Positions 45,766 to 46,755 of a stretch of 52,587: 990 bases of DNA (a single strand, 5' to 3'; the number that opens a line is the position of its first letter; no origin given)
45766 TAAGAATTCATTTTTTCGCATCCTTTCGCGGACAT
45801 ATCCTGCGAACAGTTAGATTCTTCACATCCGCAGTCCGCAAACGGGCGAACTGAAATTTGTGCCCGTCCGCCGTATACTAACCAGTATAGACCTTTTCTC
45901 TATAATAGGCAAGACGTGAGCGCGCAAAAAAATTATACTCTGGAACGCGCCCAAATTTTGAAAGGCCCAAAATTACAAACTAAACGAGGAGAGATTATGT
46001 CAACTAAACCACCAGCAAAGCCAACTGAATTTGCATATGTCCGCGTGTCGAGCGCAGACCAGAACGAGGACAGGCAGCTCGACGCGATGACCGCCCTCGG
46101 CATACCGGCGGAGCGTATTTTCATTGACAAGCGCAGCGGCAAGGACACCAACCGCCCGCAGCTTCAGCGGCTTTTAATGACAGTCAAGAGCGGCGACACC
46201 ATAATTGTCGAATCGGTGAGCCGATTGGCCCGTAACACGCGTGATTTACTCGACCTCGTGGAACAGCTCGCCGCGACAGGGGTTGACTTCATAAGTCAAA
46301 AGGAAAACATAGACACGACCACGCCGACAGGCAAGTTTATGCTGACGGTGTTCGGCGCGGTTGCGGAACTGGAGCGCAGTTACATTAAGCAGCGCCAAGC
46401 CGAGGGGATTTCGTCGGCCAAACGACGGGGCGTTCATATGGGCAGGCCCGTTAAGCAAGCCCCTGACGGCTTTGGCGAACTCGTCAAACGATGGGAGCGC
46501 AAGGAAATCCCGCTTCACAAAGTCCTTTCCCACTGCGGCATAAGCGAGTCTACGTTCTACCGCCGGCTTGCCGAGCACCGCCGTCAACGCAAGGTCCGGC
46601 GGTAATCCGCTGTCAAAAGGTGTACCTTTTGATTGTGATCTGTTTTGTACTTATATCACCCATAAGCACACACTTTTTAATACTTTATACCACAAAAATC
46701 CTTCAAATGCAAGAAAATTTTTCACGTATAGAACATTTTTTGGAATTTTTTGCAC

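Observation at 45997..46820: Serine-invertase inverton: perfect 22-bp inverted repeats with a 2-bp asymmetric core bracket a promoter assembled facing away from the downstream operon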

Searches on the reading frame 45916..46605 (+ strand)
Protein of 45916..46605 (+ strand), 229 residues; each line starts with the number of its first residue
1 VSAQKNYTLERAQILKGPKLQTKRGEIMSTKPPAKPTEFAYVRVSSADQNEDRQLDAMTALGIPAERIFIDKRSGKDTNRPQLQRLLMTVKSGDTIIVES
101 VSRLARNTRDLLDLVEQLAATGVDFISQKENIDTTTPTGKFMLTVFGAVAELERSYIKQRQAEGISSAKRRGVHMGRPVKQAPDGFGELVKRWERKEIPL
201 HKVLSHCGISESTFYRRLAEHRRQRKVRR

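Call 5: search_protein_families(library=pfam, proteins=[window:45997-46605:+], max_evalue=0.01)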
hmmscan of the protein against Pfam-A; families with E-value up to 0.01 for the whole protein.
window:45997-46605:+ (202 aa): 1 family
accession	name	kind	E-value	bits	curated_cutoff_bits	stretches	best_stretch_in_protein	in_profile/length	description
PF00239.26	Resolvase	-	2.5e-43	148.1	23.3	1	13-146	3-144/145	Resolvase, N terminal domain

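Call 18: find_encoding_contigs(protein=window:45997-46605:+, flank=3000, max_places=10)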
Protein window:45997-46605:+ (202 aa): no gene with exactly this product is on record in the collection.

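Call 19: find_encoding_contigs(protein=window:45916-46605:+, flank=3000, max_places=10)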
Protein window:45916-46605:+ (229 aa): no gene with exactly this product is on record in the collection.

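Call 23: find_related_loci(query=window:45997-46605:+, collection=metagenome_contigs, flank=3000)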
Query window:45997-46605:+ (202 aa) in metagenome_contigs; peptide patterns used: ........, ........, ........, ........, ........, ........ (x = any residue, [..] = any of these).
600 stretches matched a pattern (row limit reached: there are more); 71 encode a relative of the query (tblastn E <= 1e-3); 71 distinct loci.
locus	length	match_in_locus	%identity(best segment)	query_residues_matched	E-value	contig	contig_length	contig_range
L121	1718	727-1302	73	12-202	5e-99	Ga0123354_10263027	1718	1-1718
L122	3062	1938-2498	73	10-195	2e-94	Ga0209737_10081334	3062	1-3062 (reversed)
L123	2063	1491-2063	69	12-202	7e-95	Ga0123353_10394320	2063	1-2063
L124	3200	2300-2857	69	11-196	1e-85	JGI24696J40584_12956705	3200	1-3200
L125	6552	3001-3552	65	12-195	6e-80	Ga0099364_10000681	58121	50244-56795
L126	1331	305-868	61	12-199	6e-82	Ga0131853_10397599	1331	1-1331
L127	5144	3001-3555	57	11-195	2e-69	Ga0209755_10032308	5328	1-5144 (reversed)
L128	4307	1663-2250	49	10-196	3e-53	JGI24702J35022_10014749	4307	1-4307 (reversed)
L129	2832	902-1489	47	10-196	5e-53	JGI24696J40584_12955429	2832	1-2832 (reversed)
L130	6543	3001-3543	48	13-194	1e-51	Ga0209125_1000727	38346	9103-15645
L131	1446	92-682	47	12-199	4e-52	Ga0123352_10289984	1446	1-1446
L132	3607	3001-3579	46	12-195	2e-50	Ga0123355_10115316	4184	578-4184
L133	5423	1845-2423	47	12-195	9e-50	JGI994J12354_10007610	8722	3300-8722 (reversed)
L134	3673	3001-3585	45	10-195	5e-48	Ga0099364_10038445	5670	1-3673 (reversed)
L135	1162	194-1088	44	12-199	1e-50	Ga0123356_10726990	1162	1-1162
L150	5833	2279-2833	43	12-187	4e-44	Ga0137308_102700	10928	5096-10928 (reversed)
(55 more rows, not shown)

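Call 38: search_solved_structures(query=window:45997-46605:+, max_evalue=0.001, show_alignments=3)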
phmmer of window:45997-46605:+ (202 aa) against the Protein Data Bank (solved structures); distinct sequences matched with E-value up to 0.001: 19.
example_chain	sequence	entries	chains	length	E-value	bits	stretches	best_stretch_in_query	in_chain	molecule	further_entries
4m6f_A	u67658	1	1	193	1.5e-30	109.7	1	13-191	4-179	DNA-invertase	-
3uj3_X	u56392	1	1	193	2.9e-30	108.8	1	13-191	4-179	DNA-invertase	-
2gm4_A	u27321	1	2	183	3.3e-28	102.1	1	12-191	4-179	Transposon gamma-delta resolvase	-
1zr2_A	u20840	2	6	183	4.1e-27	98.6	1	12-191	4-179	Transposon gamma-delta resolvase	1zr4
1gdt_A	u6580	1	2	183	6.3e-26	94.7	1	12-191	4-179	PROTEIN (GAMMA DELTA RESOLVASE)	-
5cy1_A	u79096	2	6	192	1.1e-25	93.9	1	12-195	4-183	Transposon Tn3 resolvase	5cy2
1gdr_A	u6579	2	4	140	1.7e-23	86.8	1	12-146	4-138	GAMMA DELTA-RESOLVASE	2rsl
2gm5_A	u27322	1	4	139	4.5e-23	85.4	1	12-143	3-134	Transposon gamma-delta resolvase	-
2r0q_C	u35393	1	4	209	4.8e-23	85.3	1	13-158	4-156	Putative transposon Tn552 DNA-invertase bin3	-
1ght_A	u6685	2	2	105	3.3e-16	63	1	12-109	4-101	TRANSPOSON GAMMA-DELTA RESOLVASE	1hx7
5c35_A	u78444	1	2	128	8.8e-15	58.3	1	13-98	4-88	Recombinase Sin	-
5c32_B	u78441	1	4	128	2.2e-14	57.1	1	13-97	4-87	Putative transposon Tn552 DNA-invertase bin3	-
5c34_B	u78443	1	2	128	2.2e-14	57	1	13-97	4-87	Putative transposon Tn552 DNA-invertase bin3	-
5c31_A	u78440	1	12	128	3.2e-14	56.5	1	13-95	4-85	Sin, putative plasmid resolvase dimer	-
3pkz_A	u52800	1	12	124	3.2e-14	56.5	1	13-93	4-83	Recombinase Sin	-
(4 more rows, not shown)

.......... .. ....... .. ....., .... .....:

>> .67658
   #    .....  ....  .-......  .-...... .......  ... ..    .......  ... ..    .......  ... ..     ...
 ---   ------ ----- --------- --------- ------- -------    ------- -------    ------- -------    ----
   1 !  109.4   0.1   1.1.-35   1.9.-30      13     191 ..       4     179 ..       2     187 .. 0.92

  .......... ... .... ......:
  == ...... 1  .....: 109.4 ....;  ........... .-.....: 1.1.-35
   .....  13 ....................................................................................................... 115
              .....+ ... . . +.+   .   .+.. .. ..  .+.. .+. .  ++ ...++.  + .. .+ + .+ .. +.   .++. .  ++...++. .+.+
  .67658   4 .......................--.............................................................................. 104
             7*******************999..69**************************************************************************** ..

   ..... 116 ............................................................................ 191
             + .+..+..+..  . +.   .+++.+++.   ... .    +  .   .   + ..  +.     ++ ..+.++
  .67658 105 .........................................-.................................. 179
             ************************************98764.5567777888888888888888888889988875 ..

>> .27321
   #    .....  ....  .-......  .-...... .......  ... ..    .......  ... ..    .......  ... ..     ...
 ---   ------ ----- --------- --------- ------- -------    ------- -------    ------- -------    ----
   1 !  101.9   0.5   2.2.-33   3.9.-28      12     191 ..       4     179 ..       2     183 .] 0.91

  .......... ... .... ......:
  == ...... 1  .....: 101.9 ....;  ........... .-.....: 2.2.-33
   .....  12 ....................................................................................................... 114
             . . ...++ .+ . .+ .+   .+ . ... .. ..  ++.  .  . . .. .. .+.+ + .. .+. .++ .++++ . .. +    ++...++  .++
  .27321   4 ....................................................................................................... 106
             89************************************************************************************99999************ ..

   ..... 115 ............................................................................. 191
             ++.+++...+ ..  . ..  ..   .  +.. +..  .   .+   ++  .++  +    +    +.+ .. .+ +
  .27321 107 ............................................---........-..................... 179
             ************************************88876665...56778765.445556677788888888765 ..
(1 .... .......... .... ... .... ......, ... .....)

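Call 39: search_protein_families(library=ncbifam, proteins=[window:45997-46605:+], max_evalue=0.01)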
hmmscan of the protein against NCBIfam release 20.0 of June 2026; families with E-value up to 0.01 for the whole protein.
window:45997-46605:+ (202 aa): 7 families
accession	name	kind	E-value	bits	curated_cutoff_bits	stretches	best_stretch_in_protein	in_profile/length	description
NF041201.1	recomb_XisF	equivalog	5.4e-21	75.1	375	1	12-145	2-140/465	fdxN element excision recombinase XisF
NF047343.1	SCCmet_CcrB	equivalog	6.3e-20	71.3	900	1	41-146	48-156/542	cassette chromosome recombinase CcrB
NF009949.0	PRK13413.1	equivalog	7.3e-16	58.5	272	1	12-159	3-156/203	master DNA invertase Mpi family serine-type recombinase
NF047347.1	SCCmet_CcrC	equivalog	1.1e-12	47.2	900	1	46-131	51-139/558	cassette chromosome recombinase CcrC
NF033518.0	transpos_IS607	equivalog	3.7e-07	29.9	110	1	10-96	55-149/187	IS607 family transposase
NF047344.1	SCCmet_CcrA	equivalog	1.1e-06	28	700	1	36-145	34-146/442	cassette chromosome recombinase CcrA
NF049883.1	resolv_YneB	equivalog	8e-06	25.5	175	1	29-177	28-173/211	YneB family resolvase-like protein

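Call 49: find_homologous_proteins(query=window:45997-46605:+, max_evalue=1e-20)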
Query window:45997-46605:+ (202 aa): 7867 proteins with E <= 1e-20 among 8000 candidates; the best 120 are listed.
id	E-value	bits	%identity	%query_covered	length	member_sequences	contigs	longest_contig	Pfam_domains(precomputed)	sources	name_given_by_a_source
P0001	1.5e-126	437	100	100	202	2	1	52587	PF00239.27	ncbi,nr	ncbi:MAG: recombinase family protein [Clostridiales bacterium]|nr:recombinase family protein [Clostr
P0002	1.9e-94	333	81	95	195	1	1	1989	PF00239.27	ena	-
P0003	2.9e-88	313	78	96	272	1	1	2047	PF00239.27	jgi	jgi:DNA invertase Pin-like site-specific DNA recombinase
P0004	3.0e-88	313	74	96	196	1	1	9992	PF00239.27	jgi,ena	-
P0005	9.8e-88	311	75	95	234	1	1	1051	PF00239.27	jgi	-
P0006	1.0e-87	311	74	96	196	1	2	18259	PF00239.27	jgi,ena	-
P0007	1.1e-87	311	75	96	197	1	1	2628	PF00239.27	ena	-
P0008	1.4e-87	310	75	95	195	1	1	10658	PF00239.27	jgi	jgi:DNA invertase Pin-like site-specific DNA recombinase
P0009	3.3e-87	309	74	96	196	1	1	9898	PF00239.27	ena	-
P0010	3.9e-87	309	74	96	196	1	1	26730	PF00239.27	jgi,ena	-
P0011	4.1e-87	309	74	96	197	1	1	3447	PF00239.27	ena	-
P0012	7.8e-87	308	74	96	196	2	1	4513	PF00239.27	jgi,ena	-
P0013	8.4e-87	308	75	95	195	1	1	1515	PF00239.27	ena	-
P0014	8.8e-87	308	73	96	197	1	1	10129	PF00239.27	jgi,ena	-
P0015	1.0e-86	308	75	94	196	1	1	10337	PF00239.27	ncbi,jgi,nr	ncbi:MAG: recombinase family protein [Oscillospiraceae bacterium]|jgi:DNA invertase Pin-like site-sp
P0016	3.4e-86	306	74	95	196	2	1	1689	PF00239.27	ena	-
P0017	6.6e-86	305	73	96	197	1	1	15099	PF00239.27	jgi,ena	-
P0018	1.4e-85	304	76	91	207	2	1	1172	PF00239.27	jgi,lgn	jgi:DNA invertase Pin-like site-specific DNA recombinase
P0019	1.4e-85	304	75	95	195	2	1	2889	PF00239.27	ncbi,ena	-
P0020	1.6e-85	304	76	91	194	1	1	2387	PF00239.27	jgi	jgi:DNA invertase Pin-like site-specific DNA recombinase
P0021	1.8e-85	303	75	93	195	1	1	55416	PF00239.27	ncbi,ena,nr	ncbi:MAG: recombinase family protein [Oscillospiraceae bacterium]|nr:recombinase family protein [Osc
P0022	2.6e-85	303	73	93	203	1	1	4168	PF00239.27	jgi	jgi:DNA invertase Pin-like site-specific DNA recombinase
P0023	3.1e-85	303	75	93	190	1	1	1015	PF00239.27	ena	-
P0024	3.7e-85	302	75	91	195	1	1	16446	PF00239.27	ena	-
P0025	8.3e-85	301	72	96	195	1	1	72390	PF00239.27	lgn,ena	-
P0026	8.6e-85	301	74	92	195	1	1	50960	PF00239.27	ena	-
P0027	9.0e-85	301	73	95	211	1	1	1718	PF00239.27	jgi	-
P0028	1.9e-84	300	75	91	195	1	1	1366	PF00239.27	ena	-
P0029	2.1e-84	300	73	96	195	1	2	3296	PF00239.27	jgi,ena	-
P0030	2.4e-84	300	72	96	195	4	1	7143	PF00239.27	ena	-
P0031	4.1e-84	299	73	94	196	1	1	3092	PF00239.27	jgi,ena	-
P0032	5.5e-84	299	71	95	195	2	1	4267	PF00239.27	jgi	jgi:DNA invertase Pin-like site-specific DNA recombinase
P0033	8.0e-84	298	71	96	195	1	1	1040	PF00239.27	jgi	jgi:DNA invertase Pin-like site-specific DNA recombinase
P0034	8.3e-84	298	74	93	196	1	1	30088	PF00239.27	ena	-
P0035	9.2e-84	298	74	92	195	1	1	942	PF00239.27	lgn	-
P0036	1.1e-83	298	71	95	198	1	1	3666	PF00239.27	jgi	jgi:DNA invertase Pin-like site-specific DNA recombinase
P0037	1.5e-83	297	72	95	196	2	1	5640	PF00239.27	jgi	jgi:DNA invertase Pin-like site-specific DNA recombinase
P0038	1.9e-83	297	71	96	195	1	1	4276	PF00239.27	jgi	jgi:DNA invertase Pin-like site-specific DNA recombinase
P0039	2.5e-83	297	69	95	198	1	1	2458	PF00239.27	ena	-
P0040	4.5e-83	296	73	95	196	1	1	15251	PF00239.27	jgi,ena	-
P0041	5.3e-83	295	71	96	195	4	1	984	PF00239.27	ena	-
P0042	1.7e-82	294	70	96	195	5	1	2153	PF00239.27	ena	-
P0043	3.7e-82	293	71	95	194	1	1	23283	PF00239.27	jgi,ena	-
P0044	3.9e-82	293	71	95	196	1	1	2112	PF00239.27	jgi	-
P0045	4.1e-82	293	71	95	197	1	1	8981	PF00239.27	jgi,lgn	jgi:DNA invertase Pin-like site-specific DNA recombinase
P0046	4.9e-82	292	72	95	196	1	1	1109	PF00239.27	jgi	jgi:DNA invertase Pin-like site-specific DNA recombinase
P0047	8.1e-82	292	72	93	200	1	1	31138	PF00239.27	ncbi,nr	ncbi:integrase [Clostridia bacterium]|nr:integrase [Clostridia bacterium]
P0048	1.3e-81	291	71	93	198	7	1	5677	PF00239.27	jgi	jgi:DNA invertase Pin-like site-specific DNA recombinase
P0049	1.5e-81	291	72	94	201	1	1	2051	PF00239.27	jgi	jgi:DNA invertase Pin-like site-specific DNA recombinase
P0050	1.6e-81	291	71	93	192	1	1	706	PF00239.27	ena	-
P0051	1.7e-81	291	70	96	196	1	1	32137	PF00239.27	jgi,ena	-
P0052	1.8e-81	290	70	95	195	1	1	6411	PF00239.27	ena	-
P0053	2.1e-81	290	69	95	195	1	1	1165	PF00239.27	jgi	jgi:DNA invertase Pin-like site-specific DNA recombinase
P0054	2.3e-81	290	72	95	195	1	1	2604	PF00239.27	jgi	jgi:DNA invertase Pin-like site-specific DNA recombinase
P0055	2.6e-81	290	73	92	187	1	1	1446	PF00239.27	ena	-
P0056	2.7e-81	290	69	93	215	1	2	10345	PF00239.27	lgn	-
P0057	3.5e-81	290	71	92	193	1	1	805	PF00239.27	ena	-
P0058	4.7e-81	289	71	94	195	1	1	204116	PF00239.27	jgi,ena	-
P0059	5.5e-81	289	73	92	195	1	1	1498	PF00239.27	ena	-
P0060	5.9e-81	289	71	96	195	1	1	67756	PF00239.27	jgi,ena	-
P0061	8.1e-81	288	73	91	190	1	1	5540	PF00239.27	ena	-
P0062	8.4e-81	288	72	95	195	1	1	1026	PF00239.27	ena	-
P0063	9.6e-81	288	72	92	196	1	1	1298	PF00239.27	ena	-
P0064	1.2e-80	288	71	94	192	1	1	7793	PF00239.27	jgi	jgi:DNA invertase Pin-like site-specific DNA recombinase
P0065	2.1e-80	287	73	92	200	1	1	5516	PF00239.27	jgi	jgi:DNA invertase Pin-like site-specific DNA recombinase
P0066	2.8e-80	287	75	92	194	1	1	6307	PF00239.27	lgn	-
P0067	3.0e-80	286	70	91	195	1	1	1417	PF00239.27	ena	-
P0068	3.2e-80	286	70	94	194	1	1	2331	PF00239.27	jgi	jgi:DNA invertase Pin-like site-specific DNA recombinase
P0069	4.2e-80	286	69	95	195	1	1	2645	PF00239.27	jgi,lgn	jgi:DNA invertase Pin-like site-specific DNA recombinase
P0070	6.1e-80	285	74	92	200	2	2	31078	PF00239.27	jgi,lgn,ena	-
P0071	8.6e-80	285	71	91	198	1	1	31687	PF00239.27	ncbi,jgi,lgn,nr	ncbi:MAG: recombinase family protein [Oscillospiraceae bacterium]|jgi:DNA invertase Pin-like site-sp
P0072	1.2e-79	285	70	95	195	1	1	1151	PF00239.27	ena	-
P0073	2.0e-79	284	69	95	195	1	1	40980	PF00239.27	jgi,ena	-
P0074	2.3e-79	284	72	92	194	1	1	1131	PF00239.27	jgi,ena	-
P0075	3.5e-79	283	70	93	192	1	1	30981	PF00239.27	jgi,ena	-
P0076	3.6e-79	283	69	93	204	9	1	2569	PF00239.27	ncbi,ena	-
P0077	4.6e-79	283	70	95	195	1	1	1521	PF00239.27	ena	-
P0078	4.7e-79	283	68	93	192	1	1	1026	PF00239.27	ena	-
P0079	5.7e-79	282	71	93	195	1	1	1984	PF00239.27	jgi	jgi:DNA invertase Pin-like site-specific DNA recombinase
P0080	7.7e-79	282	71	92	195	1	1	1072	PF00239.27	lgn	-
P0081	9.5e-79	282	70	91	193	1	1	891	PF00239.27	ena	-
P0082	1.2e-78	281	69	88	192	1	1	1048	PF00239.27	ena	-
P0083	1.4e-78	281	70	93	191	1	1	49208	PF00239.27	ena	-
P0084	1.6e-78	281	72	92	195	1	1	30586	PF00239.27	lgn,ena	-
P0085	2.4e-78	280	72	92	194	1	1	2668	PF00239.27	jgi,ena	-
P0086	2.8e-78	280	67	94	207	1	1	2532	PF00239.27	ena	-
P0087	2.9e-78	280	71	93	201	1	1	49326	PF00239.27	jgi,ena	-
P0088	4.2e-78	279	68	95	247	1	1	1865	PF00239.27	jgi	jgi:DNA invertase Pin-like site-specific DNA recombinase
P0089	4.7e-78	279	68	95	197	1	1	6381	PF00239.27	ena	-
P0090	5.2e-78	279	69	92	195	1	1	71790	PF00239.27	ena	-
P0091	5.4e-78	279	69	95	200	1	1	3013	PF00239.27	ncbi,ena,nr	ncbi:MAG: recombinase family protein [Oscillospiraceae bacterium]|nr:recombinase family protein [Osc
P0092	1.7e-77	278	69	95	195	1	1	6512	PF00239.27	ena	-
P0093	2.2e-77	277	68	93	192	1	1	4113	PF00239.27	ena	-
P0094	2.3e-77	277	68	94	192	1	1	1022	PF00239.27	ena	-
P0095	3.6e-77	276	69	91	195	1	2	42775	PF00239.27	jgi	-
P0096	3.8e-77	276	70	90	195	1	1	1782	PF00239.27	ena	-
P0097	5.0e-77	276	69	95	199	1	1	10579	PF00239.27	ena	-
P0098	6.0e-77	276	71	88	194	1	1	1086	PF00239.27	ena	-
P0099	6.2e-77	276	69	92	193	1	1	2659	PF00239.27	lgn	-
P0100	9.2e-77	275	72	91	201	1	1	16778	PF00239.27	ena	-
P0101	9.7e-77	275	69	92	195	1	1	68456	PF00239.27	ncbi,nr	ncbi:resolvase [Clostridia bacterium]|nr:resolvase [Clostridia bacterium]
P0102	1.0e-76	275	69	93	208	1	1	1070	PF00239.27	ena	-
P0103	1.1e-76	275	69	93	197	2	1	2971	PF00239.27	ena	-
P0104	1.1e-76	275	72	91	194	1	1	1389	PF00239.27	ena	-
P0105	1.2e-76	275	67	93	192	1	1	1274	PF00239.27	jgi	-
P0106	1.2e-76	275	69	92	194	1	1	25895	PF00239.27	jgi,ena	-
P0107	1.5e-76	274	68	95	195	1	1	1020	PF00239.27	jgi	jgi:DNA invertase Pin-like site-specific DNA recombinase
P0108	1.8e-76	274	67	95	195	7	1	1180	PF00239.27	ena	-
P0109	2.1e-76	274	68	91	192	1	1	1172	PF00239.27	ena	-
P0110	3.6e-76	273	66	95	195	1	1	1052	PF00239.27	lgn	-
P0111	3.6e-76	273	65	94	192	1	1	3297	PF00239.27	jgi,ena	-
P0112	4.1e-76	273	70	92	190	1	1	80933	PF00239.27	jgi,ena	-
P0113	4.2e-76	273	69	93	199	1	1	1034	PF00239.27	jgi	jgi:DNA invertase Pin-like site-specific DNA recombinase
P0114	5.2e-76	273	69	93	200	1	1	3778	PF00239.27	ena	-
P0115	6.2e-76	272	67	94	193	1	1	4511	PF00239.27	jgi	jgi:DNA invertase Pin-like site-specific DNA recombinase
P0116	9.3e-76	272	67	95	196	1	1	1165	PF00239.27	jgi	jgi:DNA invertase Pin-like site-specific DNA recombinase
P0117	1.0e-75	272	66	94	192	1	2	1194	PF00239.27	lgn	-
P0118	1.1e-75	272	67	95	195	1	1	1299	PF00239.27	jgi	jgi:DNA invertase Pin-like site-specific DNA recombinase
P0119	1.3e-75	271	68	92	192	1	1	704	PF00239.27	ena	-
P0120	2.3e-75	271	68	93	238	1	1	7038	PF00239.27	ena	-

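Call 50: find_encoding_contigs(protein=P0002, flank=4000, max_places=4)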
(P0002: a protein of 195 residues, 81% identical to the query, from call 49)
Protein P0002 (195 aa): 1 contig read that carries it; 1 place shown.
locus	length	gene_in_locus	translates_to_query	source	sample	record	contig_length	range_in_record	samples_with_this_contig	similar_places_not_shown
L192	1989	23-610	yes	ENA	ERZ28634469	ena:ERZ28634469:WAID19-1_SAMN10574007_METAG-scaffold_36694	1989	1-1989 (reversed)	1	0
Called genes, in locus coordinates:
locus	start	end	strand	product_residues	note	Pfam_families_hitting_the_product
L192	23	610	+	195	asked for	PF00239:Resolvase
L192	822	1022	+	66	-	PF05154:TM2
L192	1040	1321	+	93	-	-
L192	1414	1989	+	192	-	?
